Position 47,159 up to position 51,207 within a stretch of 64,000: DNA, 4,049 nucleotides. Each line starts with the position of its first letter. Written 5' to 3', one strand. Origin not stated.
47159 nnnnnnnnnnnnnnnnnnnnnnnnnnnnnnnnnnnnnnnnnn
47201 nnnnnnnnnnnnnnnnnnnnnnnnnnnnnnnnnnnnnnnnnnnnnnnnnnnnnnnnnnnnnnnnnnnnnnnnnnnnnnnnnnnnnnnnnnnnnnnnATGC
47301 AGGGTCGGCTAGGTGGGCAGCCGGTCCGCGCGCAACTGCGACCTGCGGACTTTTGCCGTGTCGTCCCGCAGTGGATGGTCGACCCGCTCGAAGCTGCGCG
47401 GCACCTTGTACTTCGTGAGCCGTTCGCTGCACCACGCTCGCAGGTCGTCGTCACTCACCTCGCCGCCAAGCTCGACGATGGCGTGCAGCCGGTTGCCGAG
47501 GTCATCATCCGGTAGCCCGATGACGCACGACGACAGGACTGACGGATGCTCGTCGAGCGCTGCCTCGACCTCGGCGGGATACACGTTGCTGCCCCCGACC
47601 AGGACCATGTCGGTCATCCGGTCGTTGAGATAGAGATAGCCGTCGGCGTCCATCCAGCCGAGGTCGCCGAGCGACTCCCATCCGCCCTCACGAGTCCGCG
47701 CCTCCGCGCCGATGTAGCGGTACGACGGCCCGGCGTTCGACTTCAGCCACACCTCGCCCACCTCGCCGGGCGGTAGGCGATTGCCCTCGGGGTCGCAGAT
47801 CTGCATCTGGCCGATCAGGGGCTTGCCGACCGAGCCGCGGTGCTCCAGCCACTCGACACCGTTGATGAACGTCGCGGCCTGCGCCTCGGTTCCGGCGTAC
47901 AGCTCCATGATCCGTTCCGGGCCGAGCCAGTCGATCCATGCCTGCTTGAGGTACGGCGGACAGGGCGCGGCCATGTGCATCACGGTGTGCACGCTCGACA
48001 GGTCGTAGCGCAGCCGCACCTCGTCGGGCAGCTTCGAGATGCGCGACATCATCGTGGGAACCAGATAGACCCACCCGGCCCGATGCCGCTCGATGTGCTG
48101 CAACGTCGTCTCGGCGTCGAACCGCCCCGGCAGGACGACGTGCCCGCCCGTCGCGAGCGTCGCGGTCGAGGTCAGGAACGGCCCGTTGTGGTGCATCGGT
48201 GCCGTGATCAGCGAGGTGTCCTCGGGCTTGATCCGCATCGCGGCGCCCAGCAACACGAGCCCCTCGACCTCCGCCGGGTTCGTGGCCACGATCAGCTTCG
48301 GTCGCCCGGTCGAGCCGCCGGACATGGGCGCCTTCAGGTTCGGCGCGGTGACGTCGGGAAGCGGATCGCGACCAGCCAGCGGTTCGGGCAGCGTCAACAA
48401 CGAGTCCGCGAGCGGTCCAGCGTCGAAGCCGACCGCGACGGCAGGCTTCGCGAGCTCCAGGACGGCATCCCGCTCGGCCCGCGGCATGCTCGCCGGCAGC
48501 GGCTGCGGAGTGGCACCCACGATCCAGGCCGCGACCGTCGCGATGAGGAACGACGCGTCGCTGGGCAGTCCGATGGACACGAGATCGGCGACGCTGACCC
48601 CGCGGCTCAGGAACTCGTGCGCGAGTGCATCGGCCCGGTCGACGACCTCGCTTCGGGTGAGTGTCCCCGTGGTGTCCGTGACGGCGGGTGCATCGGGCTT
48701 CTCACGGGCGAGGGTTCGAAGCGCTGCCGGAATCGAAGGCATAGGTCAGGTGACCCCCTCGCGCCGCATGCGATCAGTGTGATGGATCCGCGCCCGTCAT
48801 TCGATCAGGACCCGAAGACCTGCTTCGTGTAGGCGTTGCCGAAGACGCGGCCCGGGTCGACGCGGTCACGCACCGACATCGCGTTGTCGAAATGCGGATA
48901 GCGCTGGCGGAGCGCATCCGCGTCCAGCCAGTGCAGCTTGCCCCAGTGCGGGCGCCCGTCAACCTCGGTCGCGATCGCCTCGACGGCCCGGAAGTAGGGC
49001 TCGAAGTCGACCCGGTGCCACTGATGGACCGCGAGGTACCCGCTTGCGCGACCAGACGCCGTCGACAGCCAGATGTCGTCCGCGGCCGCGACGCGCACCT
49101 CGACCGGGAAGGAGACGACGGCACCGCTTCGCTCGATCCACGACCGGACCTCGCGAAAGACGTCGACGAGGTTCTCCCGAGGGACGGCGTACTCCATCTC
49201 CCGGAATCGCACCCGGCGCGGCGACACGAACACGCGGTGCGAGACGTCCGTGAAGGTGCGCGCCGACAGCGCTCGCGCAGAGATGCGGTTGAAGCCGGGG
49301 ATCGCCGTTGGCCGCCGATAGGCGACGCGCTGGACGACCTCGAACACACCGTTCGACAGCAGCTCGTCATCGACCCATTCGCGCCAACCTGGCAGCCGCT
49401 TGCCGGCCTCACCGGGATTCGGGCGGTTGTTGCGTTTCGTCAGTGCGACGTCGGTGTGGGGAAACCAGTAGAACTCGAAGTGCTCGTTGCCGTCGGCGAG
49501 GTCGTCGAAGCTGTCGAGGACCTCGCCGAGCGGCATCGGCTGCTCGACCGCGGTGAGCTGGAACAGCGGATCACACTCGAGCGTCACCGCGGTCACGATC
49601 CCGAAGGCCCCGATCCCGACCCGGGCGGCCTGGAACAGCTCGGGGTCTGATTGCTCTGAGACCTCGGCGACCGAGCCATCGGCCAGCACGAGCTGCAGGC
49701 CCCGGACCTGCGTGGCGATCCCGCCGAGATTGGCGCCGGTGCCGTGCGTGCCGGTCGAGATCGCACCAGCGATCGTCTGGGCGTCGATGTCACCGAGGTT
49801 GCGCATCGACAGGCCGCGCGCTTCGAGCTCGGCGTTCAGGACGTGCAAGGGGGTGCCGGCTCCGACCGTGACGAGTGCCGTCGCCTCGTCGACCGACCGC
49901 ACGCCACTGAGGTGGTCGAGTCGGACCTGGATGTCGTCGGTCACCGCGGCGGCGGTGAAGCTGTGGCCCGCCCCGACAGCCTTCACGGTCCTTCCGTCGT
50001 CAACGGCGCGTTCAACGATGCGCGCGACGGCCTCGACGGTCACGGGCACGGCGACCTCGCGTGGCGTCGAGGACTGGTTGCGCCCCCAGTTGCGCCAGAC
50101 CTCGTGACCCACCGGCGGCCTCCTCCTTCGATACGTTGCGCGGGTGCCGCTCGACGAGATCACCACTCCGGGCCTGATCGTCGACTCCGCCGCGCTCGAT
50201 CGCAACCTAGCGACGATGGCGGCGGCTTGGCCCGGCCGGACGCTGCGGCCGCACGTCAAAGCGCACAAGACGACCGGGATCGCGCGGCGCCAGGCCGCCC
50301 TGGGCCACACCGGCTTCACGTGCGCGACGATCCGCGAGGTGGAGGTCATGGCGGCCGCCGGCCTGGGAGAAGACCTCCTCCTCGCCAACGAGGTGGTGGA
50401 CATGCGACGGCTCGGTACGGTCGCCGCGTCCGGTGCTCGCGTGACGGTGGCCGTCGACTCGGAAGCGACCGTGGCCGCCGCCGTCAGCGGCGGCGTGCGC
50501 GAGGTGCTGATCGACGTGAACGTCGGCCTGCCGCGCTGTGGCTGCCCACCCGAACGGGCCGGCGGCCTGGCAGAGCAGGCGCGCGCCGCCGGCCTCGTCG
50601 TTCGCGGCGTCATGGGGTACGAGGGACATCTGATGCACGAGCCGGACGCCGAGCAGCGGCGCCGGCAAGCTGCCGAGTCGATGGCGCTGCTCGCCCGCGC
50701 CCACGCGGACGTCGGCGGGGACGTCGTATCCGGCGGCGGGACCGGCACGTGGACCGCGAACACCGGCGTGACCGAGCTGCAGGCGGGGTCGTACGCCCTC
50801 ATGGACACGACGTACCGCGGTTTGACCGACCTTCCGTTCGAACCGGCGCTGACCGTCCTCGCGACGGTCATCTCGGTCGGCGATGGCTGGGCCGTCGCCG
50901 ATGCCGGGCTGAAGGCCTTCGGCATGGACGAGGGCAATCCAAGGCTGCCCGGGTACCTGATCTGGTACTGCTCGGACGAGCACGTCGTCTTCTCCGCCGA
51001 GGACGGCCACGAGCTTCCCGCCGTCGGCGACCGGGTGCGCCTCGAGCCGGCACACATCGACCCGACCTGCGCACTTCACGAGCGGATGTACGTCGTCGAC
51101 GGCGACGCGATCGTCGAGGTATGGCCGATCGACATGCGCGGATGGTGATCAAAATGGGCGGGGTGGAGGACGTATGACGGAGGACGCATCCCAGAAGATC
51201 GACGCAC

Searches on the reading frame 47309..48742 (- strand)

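Call 55: search_protein_families(library=pfam, proteins=[window:47309-48742:-], max_evalue=0.0001)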
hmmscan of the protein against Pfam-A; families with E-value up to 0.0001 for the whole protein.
window:47309-48742:- (477 aa): 2 families
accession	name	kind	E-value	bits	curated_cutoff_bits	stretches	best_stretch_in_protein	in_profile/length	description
PF00501.34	AMP-binding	-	3.6e-48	164.7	29.9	2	141-336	170-377/384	AMP-binding enzyme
PF13193.12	AMP-binding_C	-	4.6e-12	47.1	24.5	1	391-455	1-67/76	AMP-binding enzyme C-terminal domain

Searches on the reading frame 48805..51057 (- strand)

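Call 55: search_protein_families(library=pfam, proteins=[window:48805-51057:-], max_evalue=0.0001)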
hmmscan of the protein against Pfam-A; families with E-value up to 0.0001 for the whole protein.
window:48805-51057:- (750 aa): 2 families
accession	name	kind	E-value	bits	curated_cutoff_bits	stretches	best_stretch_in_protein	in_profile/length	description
PF04030.19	ALO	-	3.2e-76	256.9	23.1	1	491-746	1-257/258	D-arabinono-1,4-lactone oxidase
PF01565.28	FAD_binding_4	-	1.9e-27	96.1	26.4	1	333-466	2-138/139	FAD binding domain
